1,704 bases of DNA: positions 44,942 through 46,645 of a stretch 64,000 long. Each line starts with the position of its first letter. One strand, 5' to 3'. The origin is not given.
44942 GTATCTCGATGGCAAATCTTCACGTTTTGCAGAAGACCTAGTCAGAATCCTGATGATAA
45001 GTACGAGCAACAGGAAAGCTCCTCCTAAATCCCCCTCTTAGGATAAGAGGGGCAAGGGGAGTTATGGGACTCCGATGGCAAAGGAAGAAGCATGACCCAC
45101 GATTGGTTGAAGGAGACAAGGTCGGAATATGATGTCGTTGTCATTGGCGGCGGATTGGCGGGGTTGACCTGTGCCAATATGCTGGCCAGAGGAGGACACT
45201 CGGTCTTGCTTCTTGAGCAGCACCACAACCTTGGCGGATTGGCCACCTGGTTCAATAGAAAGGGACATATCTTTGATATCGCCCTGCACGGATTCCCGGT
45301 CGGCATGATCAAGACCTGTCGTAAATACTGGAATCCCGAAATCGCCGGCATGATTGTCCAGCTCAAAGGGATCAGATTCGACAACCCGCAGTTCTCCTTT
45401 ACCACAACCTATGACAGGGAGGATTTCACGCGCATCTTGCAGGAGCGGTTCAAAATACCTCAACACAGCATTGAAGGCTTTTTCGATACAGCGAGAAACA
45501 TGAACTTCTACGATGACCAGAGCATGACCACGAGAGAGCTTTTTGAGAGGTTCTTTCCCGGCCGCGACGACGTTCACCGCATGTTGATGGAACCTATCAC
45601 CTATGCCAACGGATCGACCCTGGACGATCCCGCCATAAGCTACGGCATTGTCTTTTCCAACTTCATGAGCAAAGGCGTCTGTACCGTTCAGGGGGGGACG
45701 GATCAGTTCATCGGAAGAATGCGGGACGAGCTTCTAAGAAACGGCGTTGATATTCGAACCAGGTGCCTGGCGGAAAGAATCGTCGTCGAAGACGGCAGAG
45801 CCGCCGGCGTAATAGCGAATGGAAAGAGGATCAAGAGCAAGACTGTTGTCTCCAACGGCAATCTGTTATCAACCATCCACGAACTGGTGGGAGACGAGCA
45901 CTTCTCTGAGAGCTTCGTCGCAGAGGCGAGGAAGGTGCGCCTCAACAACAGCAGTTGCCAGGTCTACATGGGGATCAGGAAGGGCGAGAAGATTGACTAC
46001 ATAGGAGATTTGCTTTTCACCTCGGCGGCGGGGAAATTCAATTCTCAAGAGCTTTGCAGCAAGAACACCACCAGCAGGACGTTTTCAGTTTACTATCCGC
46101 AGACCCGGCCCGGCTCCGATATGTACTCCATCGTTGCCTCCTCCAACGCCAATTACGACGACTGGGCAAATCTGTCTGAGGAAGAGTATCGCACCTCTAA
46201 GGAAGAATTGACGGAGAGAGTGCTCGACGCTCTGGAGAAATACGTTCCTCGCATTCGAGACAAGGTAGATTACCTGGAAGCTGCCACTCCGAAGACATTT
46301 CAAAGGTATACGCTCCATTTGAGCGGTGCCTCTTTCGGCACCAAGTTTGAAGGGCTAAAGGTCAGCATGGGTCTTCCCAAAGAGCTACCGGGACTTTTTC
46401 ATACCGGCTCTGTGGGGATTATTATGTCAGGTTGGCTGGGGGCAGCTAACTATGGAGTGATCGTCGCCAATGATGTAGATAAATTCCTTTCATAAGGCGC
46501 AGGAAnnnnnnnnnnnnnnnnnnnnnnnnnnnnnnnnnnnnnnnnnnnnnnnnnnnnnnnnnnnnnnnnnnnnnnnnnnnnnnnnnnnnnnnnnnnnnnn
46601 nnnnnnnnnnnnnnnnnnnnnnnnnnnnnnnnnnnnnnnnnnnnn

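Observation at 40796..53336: Self-contained type II FAS/PKS-like accessory cluster with dedicated ACP, PPTase, two CrtI-family oxidoreductases, DUF362 and an HHxxxDG acyltransferase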

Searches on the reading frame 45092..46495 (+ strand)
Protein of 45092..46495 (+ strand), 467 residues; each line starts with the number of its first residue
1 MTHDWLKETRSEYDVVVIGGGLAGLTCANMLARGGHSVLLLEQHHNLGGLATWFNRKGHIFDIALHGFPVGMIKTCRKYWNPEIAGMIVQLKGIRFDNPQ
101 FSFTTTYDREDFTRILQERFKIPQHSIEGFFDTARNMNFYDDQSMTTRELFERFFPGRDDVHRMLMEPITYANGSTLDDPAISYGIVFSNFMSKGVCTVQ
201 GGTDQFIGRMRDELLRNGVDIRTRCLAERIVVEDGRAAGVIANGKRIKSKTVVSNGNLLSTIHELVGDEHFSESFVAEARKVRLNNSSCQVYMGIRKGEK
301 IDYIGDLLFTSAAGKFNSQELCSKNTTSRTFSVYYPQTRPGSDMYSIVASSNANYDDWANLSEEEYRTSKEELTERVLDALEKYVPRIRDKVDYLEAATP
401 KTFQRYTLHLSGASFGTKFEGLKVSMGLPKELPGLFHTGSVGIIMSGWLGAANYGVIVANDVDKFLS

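Call 3: search_protein_families(library=pfam, proteins=[window:45092-46495:+])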
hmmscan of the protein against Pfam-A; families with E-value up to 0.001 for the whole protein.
window:45092-46495:+ (467 aa): 11 families
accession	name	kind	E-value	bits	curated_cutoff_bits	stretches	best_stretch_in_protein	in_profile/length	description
PF01593.30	Amino_oxidase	-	4.6e-18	66.2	19.8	1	22-406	1-383/443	Flavin containing amine oxidoreductase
PF01266.30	DAO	-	8.5e-14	52.3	27.9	1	14-55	1-42/353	FAD dependent oxidoreductase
PF13450.12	NAD_binding_8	-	2.3e-13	50.7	21.9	1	17-69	1-53/68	NAD(P)-binding Rossmann-like domain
PF00890.30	FAD_binding_2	-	5.6e-13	49.3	20.4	1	14-53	1-40/414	FAD binding domain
PF12831.13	FAD_oxidored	-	8.7e-10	38.9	27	1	14-52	1-39/416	FAD dependent oxidoreductase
PF07992.20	Pyr_redox_2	-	7.5e-09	35.9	26.1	1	13-46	1-34/291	Pyridine nucleotide-disulphide oxidoreductase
PF03486.20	HI0933_like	-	5.6e-07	29.7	50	1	14-48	2-36/244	HI0933-like protein Rossmann domain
PF01946.23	Thi4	-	1.2e-06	28.4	26.2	1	11-50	16-56/235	Thi4 family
PF01494.25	FAD_binding_3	-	6.5e-06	26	22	1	12-46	1-35/349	FAD binding domain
PF00070.33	Pyr_redox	-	7.9e-06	26.7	22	0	15-47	2-34/82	Pyridine nucleotide-disulphide oxidoreductase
PF01134.28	GIDA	-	8.5e-06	25.5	22.1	1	14-46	1-31/391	Glucose inhibited division protein A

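Call 5: search_protein_families(library=ncbifam, proteins=[window:45092-46495:+], max_evalue=0.00001)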
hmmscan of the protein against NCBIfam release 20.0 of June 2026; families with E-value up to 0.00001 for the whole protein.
window:45092-46495:+ (467 aa): 40 families (the best 25 are shown)
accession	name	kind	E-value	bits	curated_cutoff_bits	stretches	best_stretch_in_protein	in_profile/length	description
TIGR02730.1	carot_isom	equivalog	5.1e-31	108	586.9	2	176-414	201-437/493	carotenoid isomerase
TIGR02733.1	desat_CrtD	equivalog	3.7e-30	105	549.7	2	194-413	222-436/492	C-3',4' desaturase CrtD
TIGR02734.1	crtI_fam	subfamily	1.1e-25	90.4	238.1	2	192-417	206-439/504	phytoene desaturase family protein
NF045637.1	carotdesatCrtDProt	equivalog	4.7e-19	68.3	580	1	170-439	190-459/485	1-hydroxycarotenoid 3,4-desaturase CrtD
NF058655.1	CrtID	equivalog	2.7e-17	62.8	640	1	15-63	1-49/478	bifunctional phytoene desaturase/3,4-desaturase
NF005560.0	PRK07233.1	equivalog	5.3e-16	58.5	252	1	14-60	2-48/435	hypothetical protein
TIGR03467.1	HpnE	equivalog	3.7e-12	46.3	283.05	1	15-141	1-120/430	hydroxysqualene dehydroxylase HpnE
NF045689.1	BCarotKetCrtO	equivalog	1.2e-10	40.6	1000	1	12-52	3-43/563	beta-carotene ketolase CrtO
NF006130.0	PRK08274.1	equivalog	1.7e-09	37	369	1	10-44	3-37/467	FAD-dependent tricarballylate dehydrogenase TcuA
NF004789.0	PRK06134.1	subfamily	5.2e-09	35.2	747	1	8-54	8-54/581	FAD-dependent oxidoreductase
NF005548.0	PRK07208.1-4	equivalog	7.3e-09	34.7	389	1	13-81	4-71/488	hypothetical protein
NF009410.0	PRK12771.1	subfamily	1.3e-08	33.9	516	1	10-50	136-176/566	NAD(P)-binding protein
NF005545.0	PRK07208.1-1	equivalog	1.9e-08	33.2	451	1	11-68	6-64/504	hypothetical protein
TIGR03997.1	mycofact_OYE_2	equivalog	2e-08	33.1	793.15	1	6-50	373-417/645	mycofactocin system FadH/OYE family oxidoreductase 2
NF042421.1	hydcarot_desat_CrtD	equivalog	4.5e-08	32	500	0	15-70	4-59/487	1-hydroxycarotenoid 3,4-desaturase CrtD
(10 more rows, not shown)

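Call 7: find_homologous_proteins(query=window:45092-46495:+, max_evalue=1e-20)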
Query window:45092-46495:+ (467 aa): 8000 proteins with E <= 1e-20 among 8000 candidates; the best 120 are listed.
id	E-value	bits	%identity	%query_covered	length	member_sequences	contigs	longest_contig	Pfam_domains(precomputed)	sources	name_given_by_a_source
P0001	0.0e+0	1071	99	100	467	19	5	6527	PF01946.24,PF01266.31,PF01593.31,PF13450.13,PF00890.31,PF07992.21,PF00070.34,PF03486.21,PF01134.29,PF01494.26,PF12831.14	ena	-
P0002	0.0e+0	1041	96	100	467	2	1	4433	PF01946.24,PF01266.31,PF01593.31,PF13450.13,PF00890.31,PF07992.21,PF03486.21,PF01494.26,PF12831.14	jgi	-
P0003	0.0e+0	1019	94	100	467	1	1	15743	PF01946.24,PF01266.31,PF01593.31,PF13450.13,PF00890.31,PF07992.21,PF00070.34,PF03486.21,PF01134.29,PF01494.26,PF12831.14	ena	-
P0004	7.2e-285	963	88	100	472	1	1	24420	PF01946.24,PF01266.31,PF01593.31,PF13450.13,PF00890.31,PF07992.21,PF00070.34,PF03486.21,PF01134.29,PF01494.26,PF12831.14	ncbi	ncbi:MAG: FAD-dependent oxidoreductase [Dehalococcoidia bacterium]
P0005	2.5e-284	961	89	100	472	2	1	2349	PF01946.24,PF01266.31,PF01593.31,PF13450.13,PF00890.31,PF07992.21,PF00070.34,PF03486.21,PF12831.14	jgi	jgi:phytoene dehydrogenase-like protein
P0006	1.5e-283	959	87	100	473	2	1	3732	PF01946.24,PF01266.31,PF01593.31,PF13450.13,PF00890.31,PF07992.21,PF00070.34,PF03486.21,PF01494.26,PF12831.14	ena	-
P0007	1.8e-283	958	89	100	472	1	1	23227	PF01946.24,PF01266.31,PF01593.31,PF13450.13,PF00890.31,PF07992.21,PF03486.21,PF12831.14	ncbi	ncbi:MAG: FAD-dependent oxidoreductase [Dehalococcoidia bacterium]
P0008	2.6e-283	958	88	100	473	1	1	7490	PF01946.24,PF01266.31,PF01593.31,PF13450.13,PF00890.31,PF07992.21,PF00070.34,PF03486.21,PF01494.26,PF12831.14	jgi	jgi:phytoene dehydrogenase-like protein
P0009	1.4e-282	955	87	100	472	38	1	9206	PF01946.24,PF01266.31,PF01593.31,PF13450.13,PF00890.31,PF07992.21,PF00070.34,PF03486.21,PF01494.26,PF12831.14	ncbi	-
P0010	1.5e-282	955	87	100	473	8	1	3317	PF01946.24,PF01266.31,PF01593.31,PF13450.13,PF00890.31,PF07992.21,PF03486.21,PF12831.14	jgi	jgi:phytoene dehydrogenase-like protein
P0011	2.6e-282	955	87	100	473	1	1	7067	PF01946.24,PF01266.31,PF01593.31,PF13450.13,PF00890.31,PF07992.21,PF00070.34,PF03486.21,PF12831.14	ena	-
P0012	2.7e-282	954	87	100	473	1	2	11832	PF01946.24,PF01266.31,PF01593.31,PF13450.13,PF00890.31,PF07992.21,PF00070.34,PF03486.21,PF12831.14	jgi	jgi:phytoene dehydrogenase-like protein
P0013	3.5e-282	954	86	100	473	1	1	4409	PF01946.24,PF01266.31,PF01593.31,PF13450.13,PF00890.31,PF07992.21,PF03486.21,PF01494.26,PF12831.14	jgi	jgi:phytoene dehydrogenase-like protein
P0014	3.7e-281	951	87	100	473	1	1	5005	PF01946.24,PF01266.31,PF01593.31,PF13450.13,PF00890.31,PF07992.21,PF03486.21,PF01494.26,PF12831.14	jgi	jgi:phytoene dehydrogenase-like protein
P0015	1.2e-280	949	86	100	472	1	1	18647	PF01946.24,PF01266.31,PF01593.31,PF13450.13,PF00890.31,PF07992.21,PF03486.21,PF01494.26,PF12831.14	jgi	jgi:phytoene dehydrogenase-like protein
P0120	1.4e-272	922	84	100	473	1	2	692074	PF01946.24,PF01266.31,PF01593.31,PF13450.13,PF00890.31,PF07992.21,PF00070.34,PF03486.21,PF01134.29,PF01494.26,PF12831.14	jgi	jgi:phytoene dehydrogenase-like protein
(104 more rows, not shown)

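Call 13: search_solved_structures(query=window:45092-46495:+, max_evalue=0.001)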
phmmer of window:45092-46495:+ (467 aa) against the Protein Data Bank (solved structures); distinct sequences matched with E-value up to 0.001: 30.
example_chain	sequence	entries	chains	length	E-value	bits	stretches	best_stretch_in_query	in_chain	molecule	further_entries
3ka7_A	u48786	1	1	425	3.1e-06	29.5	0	190-257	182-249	Oxidoreductase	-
5z2g_A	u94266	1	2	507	4.9e-06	28.9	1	4-55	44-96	L-amino acid oxidase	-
4y4m_A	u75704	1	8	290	6.1e-06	28.6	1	12-59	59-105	Putative ribose 1,5-bisphosphate isomerase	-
4rep_A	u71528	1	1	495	1.1e-05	27.7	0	15-96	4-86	Gamma-carotene desaturase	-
8zop_A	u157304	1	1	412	1.2e-05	27.5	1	10-43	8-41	Halogenase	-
4y4n_A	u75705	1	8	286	1.3e-05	27.5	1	12-59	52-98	Putative ribose 1,5-bisphosphate isomerase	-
5mog_A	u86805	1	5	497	1.5e-05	27.3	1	13-68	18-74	Phytoene dehydrogenase, chloroplastic/chromoplastic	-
2bxr_A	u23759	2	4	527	2.6e-05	26.5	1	13-71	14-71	AMINE OXIDASE [FLAVIN-CONTAINING] A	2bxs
2z5y_A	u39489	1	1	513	3.4e-05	26.1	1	13-71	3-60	Amine oxidase [flavin-containing] A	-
2z5x_A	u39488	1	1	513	3.4e-05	26.1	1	13-71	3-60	Amine oxidase [flavin-containing] A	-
6hk1_A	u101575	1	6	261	4.4e-05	25.7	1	12-59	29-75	Thiazole synthase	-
6cr0_A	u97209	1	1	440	6.6e-05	25.2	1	9-63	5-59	(S)-6-hydroxynicotine oxidase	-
9rvh_A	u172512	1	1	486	0.00014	24.1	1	6-55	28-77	Tetrapodal ancestor of L-amino acid oxidase: Q225A-Loop (P361-PREGA-L367) mutant with phen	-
9t73_B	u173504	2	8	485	0.00014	24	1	6-55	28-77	Tetrapodal ancestor of L-amino acid oxidases: I224A-Q225H-P361-PREGA-L367 bound to phenyla | Tetrapodal ancestor of L-amino acid oxidase: I224A-Q225H-P361-PREGA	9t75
7u6l_A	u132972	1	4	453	0.00021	23.5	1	12-55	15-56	Amine oxidase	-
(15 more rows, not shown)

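Call 23: find_encoding_contigs(protein=P0120, flank=10000, max_places=2)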
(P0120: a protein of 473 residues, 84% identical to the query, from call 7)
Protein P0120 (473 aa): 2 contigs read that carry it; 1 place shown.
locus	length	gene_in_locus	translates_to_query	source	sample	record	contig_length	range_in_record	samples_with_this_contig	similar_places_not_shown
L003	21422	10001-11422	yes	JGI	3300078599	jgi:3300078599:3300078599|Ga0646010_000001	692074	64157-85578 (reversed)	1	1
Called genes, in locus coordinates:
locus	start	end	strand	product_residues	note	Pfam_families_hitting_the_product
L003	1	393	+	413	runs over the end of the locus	PF00579:tRNA-synt_1b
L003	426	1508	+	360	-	PF00266:Aminotran_5, PF01053:Cys_Met_Meta_PP (weak), PF00155:Aminotran_1_2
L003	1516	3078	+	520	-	PF00389:2-Hacid_dh, PF02826:2-Hacid_dh_C, PF19304:PGDH_inter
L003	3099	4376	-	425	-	PF06245:DUF1015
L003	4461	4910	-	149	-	PF09424:YqeY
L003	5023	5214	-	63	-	PF01165:Ribosomal_S21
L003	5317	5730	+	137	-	-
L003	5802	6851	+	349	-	PF00108:Thiolase_N (weak), PF08545:ACP_syn_III, PF08541:ACP_syn_III_C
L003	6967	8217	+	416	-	PF00109:ketoacyl-synt, PF02801:Ketoacyl-synt_C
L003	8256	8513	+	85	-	PF00550:PP-binding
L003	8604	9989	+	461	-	PF00890:FAD_binding_2, PF01266:DAO (weak), PF01494:FAD_binding_3 (weak), PF01593:Amino_oxidase, PF03486:HI0933_like (faint), PF07992:Pyr_redox_2 (faint), PF12831:FAD_oxidored (weak), PF13450:NAD_binding_8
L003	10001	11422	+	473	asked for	PF00890:FAD_binding_2, PF01266:DAO, PF01494:FAD_binding_3 (weak), PF01946:Thi4 (weak), PF07992:Pyr_redox_2 (weak), PF12831:FAD_oxidored, PF01593:Amino_oxidase, PF13450:NAD_binding_8, +3 more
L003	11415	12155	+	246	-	PF00106:adh_short, PF08659:KR, PF01370:Epimerase (weak), PF02719:Polysacc_synt_2 (weak), PF13561:adh_short_C2, PF16363:GDP_Man_Dehyd (faint)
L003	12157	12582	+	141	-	PF07977:FabA, PF22818:ApeI-like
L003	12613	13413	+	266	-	PF00106:adh_short, PF13561:adh_short_C2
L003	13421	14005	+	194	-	PF01648:ACPS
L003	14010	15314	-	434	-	PF04015:DUF362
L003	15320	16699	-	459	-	PF00668:Condensation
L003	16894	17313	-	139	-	PF10604:Polyketide_cyc2, PF03364:Polyketide_cyc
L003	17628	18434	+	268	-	PF04055:Radical_SAM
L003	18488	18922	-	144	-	PF00903:Glyoxalase, PF13468:Glyoxalase_3 (weak), PF13669:Glyoxalase_4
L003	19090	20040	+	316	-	PF00676:E1_dh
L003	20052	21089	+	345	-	PF02779:Transket_pyr, PF02780:Transketolase_C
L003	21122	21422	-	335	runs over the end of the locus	PF04015:DUF362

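Call 24: search_protein_representatives(protein=window:45092-46495:+)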
Query: 467 residues. Proteins with E-value up to 0.001 (for the whole library): 8486; up to 1e-10: 2407; up to 1e-30: 203. The best 150 are listed.
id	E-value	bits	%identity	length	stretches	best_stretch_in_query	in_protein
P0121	6.9e-184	628.4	61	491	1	1-466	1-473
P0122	7.5e-146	503.0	55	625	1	7-464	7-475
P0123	1.2e-137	475.9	48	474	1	6-466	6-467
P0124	5.2e-136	470.6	51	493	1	10-464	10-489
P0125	1.4e-132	459.3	63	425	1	2-326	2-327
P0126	3.2e-123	428.4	64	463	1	6-303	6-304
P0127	5.7e-122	424.3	46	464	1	25-466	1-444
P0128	1.7e-109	383.2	52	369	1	11-353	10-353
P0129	1.4e-106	373.5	69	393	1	3-244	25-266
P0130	5.3e-103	361.8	55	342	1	10-311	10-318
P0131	1.7e-102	360.1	40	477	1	13-466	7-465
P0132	2.5e-101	356.3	40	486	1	10-465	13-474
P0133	2.4e-99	349.7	68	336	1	1-229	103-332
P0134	5.8e-95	335.3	47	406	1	72-451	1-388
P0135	2.8e-92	326.4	89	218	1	30-185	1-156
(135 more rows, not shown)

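Call 26: find_related_loci(query=A1, collection=genome_contigs, flank=10000)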
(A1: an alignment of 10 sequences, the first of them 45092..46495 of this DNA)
Query A1 (467 aa) in genome_contigs; peptide patterns used: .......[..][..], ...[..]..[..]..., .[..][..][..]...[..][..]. (x = any residue, [..] = any of these).
600 stretches matched a pattern (row limit reached: there are more); 594 encode a relative of the query (tblastn E <= 1e-3); the best 80 are kept; 80 distinct loci.
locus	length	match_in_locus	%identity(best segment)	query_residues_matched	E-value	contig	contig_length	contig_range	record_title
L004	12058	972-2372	85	1-467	0e+0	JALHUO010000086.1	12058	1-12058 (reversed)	MAG: Dehalococcoidia bacterium isolate PFL52 seq_1726447, whole genome shotgun sequence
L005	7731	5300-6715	85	1-467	0e+0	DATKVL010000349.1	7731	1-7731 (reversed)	MAG TPA_asm: Dehalococcoidia bacterium isolate SMAG_U14132 k141_2953401, whole genome shotgun sequence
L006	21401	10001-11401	84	1-467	0e+0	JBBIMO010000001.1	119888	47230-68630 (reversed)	MAG: Chloroflexota bacterium isolate BQS170218_bin_234 NODE_63_length_119888_cov_6.630352, whole genome shotgun sequence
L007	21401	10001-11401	83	1-467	0e+0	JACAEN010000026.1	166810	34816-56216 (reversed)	MAG: Chloroflexota bacterium isolate L.E.CH.35 k119_778667, whole genome shotgun sequence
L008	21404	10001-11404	81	1-467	0e+0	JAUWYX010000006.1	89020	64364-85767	MAG: Dehalococcoidia bacterium isolate CSMAG_2721 CSMAG_2721_k141_336773_length_89020_cov_97.9177, whole genome shotgun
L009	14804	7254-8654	78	1-466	0e+0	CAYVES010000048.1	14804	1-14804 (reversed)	MAG TPA_asm: uncultured Dehalococcoidia bacterium isolate SRP214966_co5_396 genome assembly, contig: NODE_3550_length_14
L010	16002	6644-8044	79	1-466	0e+0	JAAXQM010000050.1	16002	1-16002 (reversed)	MAG: Dehalococcoidales bacterium isolate MAG-BB-17 scaffold_608, whole genome shotgun sequence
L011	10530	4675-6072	79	4-467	0e+0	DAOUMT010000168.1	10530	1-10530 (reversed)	MAG TPA_asm: Dehalococcoidia bacterium isolate W92_261 k127_332890, whole genome shotgun sequence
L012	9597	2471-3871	76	1-466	0e+0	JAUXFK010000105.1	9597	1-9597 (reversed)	MAG: Deltaproteobacteria bacterium isolate CSMAG_2901 CSMAG_2901_k117_3245625_length_9597_cov_16.8339, whole genome shot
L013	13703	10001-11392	77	4-466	0e+0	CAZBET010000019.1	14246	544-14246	MAG TPA_asm: uncultured Dehalococcoidia bacterium isolate binchicken_co91_409 genome assembly, contig: NODE_5043_length_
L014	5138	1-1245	83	53-467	0e+0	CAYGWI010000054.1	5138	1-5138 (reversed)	MAG TPA_asm: uncultured Dehalococcoidales bacterium isolate ERP119294_co1_478 genome assembly, contig: NODE_25976_length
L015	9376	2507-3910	73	1-466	0e+0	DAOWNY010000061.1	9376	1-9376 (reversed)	MAG TPA_asm: Deltaproteobacteria bacterium isolate CSMAG_3040 CSMAG_3040_k141_711520_length_9376_cov_398.7142, whole gen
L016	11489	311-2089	69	4-466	0e+0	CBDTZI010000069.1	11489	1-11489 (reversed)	MAG TPA_asm: uncultured bacterium isolate ERR2431947_binner23_Refined_49 genome assembly, contig: ERZ24794554.1521, whol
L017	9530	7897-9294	69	1-465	0e+0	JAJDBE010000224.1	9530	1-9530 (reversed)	MAG: Nitrospinaceae bacterium isolate OFTM6 OFTM6_223, whole genome shotgun sequence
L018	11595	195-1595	68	1-466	0e+0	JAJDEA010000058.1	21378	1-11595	MAG: Phycisphaerae bacterium isolate OFTM303 OFTM303_57, whole genome shotgun sequence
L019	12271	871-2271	67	1-466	0e+0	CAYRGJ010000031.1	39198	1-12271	MAG TPA_asm: uncultured Dehalococcoidia bacterium isolate SRP192927_co6_610 genome assembly, contig: NODE_1657_length_39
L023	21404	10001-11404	67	1-466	0e+0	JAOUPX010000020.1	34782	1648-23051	MAG: Nitrospinota bacterium isolate 8_1_Oct_SF_Bin69 8_1_Oct_SF_Bin69_scaffold_419_c1, whole genome shotgun sequence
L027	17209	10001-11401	67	1-466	0e+0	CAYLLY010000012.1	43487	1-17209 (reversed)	MAG TPA_asm: uncultured Nitrospirales bacterium isolate binchicken_co21_464 genome assembly, contig: NODE_239_length_434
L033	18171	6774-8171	67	2-466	0e+0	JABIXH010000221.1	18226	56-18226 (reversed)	MAG: Nitrospina sp. isolate SI073_bin113 k141_1659533, whole genome shotgun sequence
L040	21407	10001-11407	66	1-467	0e+0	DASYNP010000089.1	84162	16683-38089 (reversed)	MAG TPA_asm: Planctomycetaceae bacterium isolate SMAG_U4406 k141_525175, whole genome shotgun sequence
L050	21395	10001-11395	66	4-466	0e+0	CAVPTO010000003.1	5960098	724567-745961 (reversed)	MAG: uncultured Planctomycetota bacterium isolate MFD09671.bin.1.46 genome assembly, contig: contig_14685, whole genome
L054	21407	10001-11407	65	1-467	0e+0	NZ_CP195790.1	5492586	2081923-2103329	Planctomicrobium sp. SH527 chromosome, complete genome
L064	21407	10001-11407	64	1-467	0e+0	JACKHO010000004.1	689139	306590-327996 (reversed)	MAG: Planctomycetaceae bacterium isolate HK-STAS-PLAN-20 HK-STAS-PLAN-20_4, whole genome shotgun sequence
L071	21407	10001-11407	64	1-467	0e+0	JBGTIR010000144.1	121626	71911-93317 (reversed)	MAG: Planctomycetaceae bacterium isolate JTS-RE27 k141_9321729, whole genome shotgun sequence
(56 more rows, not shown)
